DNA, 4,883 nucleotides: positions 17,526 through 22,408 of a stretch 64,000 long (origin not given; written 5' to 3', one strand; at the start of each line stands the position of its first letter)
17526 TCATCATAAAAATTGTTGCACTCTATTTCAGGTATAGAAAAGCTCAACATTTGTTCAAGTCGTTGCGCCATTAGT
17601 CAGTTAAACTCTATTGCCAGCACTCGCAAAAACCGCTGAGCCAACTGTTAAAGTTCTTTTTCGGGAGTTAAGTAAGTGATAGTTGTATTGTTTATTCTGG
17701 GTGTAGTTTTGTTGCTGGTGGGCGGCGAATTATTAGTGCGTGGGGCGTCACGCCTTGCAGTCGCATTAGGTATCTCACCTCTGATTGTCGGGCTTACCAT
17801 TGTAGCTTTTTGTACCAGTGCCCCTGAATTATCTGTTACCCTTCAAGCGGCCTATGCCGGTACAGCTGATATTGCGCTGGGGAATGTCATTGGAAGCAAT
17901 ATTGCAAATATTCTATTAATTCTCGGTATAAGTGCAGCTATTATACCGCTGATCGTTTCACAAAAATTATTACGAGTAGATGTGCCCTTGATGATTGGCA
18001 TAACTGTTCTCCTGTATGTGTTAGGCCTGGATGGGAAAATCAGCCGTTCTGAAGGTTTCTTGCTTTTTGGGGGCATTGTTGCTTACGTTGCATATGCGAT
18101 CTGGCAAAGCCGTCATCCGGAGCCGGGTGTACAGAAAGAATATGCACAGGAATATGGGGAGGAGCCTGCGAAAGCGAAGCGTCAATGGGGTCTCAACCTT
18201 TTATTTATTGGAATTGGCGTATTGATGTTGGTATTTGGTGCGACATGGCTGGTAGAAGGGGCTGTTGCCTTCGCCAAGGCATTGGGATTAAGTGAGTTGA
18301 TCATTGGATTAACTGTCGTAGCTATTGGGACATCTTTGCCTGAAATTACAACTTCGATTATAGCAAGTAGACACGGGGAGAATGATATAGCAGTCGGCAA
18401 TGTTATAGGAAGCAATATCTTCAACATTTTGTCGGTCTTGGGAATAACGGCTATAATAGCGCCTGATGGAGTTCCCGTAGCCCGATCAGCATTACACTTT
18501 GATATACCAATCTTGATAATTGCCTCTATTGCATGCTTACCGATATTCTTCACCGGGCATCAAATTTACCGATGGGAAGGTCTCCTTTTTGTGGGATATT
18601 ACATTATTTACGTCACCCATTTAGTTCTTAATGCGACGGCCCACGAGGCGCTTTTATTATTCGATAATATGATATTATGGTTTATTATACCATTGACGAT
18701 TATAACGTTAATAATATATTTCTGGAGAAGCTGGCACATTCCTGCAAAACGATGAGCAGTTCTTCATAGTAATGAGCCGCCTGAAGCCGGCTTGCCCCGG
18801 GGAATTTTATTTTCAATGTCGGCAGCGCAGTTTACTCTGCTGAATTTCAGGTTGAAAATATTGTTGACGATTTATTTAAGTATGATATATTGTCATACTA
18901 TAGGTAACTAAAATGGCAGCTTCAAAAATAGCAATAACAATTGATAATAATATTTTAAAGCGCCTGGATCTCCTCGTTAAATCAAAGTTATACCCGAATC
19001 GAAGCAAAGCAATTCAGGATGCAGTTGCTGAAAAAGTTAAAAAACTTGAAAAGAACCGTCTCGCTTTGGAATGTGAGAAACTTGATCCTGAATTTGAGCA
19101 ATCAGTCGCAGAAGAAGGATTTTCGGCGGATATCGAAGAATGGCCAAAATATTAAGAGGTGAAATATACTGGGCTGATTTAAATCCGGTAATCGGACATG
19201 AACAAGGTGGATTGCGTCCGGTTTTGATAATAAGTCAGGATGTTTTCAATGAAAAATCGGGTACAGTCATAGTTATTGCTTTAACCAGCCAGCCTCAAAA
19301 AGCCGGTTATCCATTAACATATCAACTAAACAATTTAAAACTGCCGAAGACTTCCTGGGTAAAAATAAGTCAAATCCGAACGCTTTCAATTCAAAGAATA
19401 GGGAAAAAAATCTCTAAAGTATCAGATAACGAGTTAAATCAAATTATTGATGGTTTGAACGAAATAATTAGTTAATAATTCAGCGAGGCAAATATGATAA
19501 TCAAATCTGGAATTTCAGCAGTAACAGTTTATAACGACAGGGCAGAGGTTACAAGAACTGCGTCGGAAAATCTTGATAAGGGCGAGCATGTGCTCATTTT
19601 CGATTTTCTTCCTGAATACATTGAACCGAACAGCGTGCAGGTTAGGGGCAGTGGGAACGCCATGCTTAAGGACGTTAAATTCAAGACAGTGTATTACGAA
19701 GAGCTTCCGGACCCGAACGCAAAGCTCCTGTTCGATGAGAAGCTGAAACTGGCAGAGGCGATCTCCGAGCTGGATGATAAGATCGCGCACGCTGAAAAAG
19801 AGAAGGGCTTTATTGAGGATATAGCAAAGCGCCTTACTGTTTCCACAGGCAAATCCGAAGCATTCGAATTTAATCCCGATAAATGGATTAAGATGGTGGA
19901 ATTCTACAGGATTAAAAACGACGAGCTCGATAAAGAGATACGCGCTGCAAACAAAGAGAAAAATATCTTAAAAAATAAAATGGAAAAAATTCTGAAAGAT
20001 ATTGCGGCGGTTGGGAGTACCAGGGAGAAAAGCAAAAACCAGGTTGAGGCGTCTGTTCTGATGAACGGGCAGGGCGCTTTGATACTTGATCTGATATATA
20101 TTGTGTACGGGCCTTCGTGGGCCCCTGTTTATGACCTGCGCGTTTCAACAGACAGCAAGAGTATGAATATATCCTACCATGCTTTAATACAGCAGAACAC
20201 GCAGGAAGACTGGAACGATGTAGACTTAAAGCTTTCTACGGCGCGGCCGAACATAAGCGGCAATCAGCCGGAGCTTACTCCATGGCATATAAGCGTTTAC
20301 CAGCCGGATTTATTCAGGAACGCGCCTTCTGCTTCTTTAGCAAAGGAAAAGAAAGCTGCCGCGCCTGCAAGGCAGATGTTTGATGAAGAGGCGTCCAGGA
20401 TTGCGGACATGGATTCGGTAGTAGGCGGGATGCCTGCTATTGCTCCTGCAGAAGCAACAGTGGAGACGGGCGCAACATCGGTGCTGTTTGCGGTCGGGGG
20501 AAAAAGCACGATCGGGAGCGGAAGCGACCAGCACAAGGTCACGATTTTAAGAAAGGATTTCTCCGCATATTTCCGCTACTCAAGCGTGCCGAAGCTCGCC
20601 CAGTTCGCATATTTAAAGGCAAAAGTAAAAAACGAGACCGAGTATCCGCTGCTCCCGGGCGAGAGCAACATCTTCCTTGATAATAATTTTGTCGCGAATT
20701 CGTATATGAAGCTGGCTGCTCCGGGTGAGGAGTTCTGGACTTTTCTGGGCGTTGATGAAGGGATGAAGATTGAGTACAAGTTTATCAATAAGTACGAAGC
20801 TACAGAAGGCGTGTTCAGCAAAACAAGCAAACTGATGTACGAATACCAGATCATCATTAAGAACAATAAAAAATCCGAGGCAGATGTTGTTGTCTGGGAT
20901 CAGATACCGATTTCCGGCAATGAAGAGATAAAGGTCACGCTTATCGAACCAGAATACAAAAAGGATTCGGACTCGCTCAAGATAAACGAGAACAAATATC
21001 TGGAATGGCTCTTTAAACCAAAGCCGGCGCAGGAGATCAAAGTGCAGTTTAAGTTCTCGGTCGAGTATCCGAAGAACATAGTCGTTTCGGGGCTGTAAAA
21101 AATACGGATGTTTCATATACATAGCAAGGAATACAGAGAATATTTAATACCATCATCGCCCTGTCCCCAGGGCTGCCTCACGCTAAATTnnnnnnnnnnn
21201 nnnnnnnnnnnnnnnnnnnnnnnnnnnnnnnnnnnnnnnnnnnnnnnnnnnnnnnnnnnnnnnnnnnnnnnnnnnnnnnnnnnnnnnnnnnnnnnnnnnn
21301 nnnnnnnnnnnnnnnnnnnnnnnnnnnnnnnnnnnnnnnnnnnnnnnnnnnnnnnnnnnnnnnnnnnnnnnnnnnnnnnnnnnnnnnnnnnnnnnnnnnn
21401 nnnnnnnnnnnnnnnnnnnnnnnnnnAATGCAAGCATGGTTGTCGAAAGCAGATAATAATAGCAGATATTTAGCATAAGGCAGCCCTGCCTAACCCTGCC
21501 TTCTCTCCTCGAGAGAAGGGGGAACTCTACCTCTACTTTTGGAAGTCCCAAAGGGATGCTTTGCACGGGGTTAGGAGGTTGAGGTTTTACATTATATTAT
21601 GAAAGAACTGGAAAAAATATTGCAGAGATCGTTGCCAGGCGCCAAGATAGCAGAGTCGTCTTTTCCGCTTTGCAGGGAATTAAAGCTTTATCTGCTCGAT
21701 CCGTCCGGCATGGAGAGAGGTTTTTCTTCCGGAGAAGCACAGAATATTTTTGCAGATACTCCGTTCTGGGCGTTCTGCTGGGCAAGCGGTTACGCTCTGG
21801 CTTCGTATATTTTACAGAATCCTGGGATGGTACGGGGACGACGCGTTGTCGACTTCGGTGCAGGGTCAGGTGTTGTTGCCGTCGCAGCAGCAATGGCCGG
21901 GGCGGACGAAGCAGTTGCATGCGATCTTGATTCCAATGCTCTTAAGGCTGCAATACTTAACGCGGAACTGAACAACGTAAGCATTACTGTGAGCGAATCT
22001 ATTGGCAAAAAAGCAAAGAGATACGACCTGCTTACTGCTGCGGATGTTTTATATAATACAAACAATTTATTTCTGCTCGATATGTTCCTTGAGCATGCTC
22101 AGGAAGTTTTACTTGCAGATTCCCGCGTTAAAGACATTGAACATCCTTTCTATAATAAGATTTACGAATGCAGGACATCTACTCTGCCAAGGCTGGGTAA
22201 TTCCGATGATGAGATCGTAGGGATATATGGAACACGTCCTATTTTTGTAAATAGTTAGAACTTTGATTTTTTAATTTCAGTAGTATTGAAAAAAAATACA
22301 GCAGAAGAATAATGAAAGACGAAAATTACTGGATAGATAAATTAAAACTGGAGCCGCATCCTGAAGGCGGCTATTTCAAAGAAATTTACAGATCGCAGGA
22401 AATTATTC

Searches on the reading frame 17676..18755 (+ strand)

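Call 71: search_protein_families(library=pfam, proteins=[window:17676-18755:+], max_evalue=0.00001)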
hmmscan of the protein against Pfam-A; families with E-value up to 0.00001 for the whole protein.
window:17676-18755:+ (359 aa): 1 family
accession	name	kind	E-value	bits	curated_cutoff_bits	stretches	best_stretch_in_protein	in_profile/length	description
PF01699.29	Na_Ca_ex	-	5.5e-66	221.6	24.9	2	175-316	3-149/151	Sodium/calcium exchanger protein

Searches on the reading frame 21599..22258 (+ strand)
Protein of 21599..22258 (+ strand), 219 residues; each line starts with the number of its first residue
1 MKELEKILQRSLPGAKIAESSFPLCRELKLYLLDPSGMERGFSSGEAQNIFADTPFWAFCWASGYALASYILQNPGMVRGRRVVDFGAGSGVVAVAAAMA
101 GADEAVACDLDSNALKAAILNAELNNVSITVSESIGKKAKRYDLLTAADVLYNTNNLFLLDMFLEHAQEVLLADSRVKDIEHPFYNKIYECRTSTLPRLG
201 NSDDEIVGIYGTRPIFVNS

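Call 71: search_protein_families(library=pfam, proteins=[window:21599-22258:+], max_evalue=0.00001)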
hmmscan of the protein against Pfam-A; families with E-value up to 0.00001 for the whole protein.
window:21599-22258:+ (219 aa): 4 families
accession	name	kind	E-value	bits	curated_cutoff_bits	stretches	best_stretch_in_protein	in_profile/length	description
PF06325.19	PrmA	-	1.1e-13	51.8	22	1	79-145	161-230/296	Ribosomal protein L11 methyltransferase (PrmA)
PF05175.20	MTS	-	1.7e-07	31.5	23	1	75-143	30-100/170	Methyltransferase small domain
PF10294.15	Methyltransf_16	-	7.9e-07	29.4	21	1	60-187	21-170/174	Lysine methyltransferase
PF13489.12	Methyltransf_23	-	2.9e-06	27.6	27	1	78-168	21-105/164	Methyltransferase domain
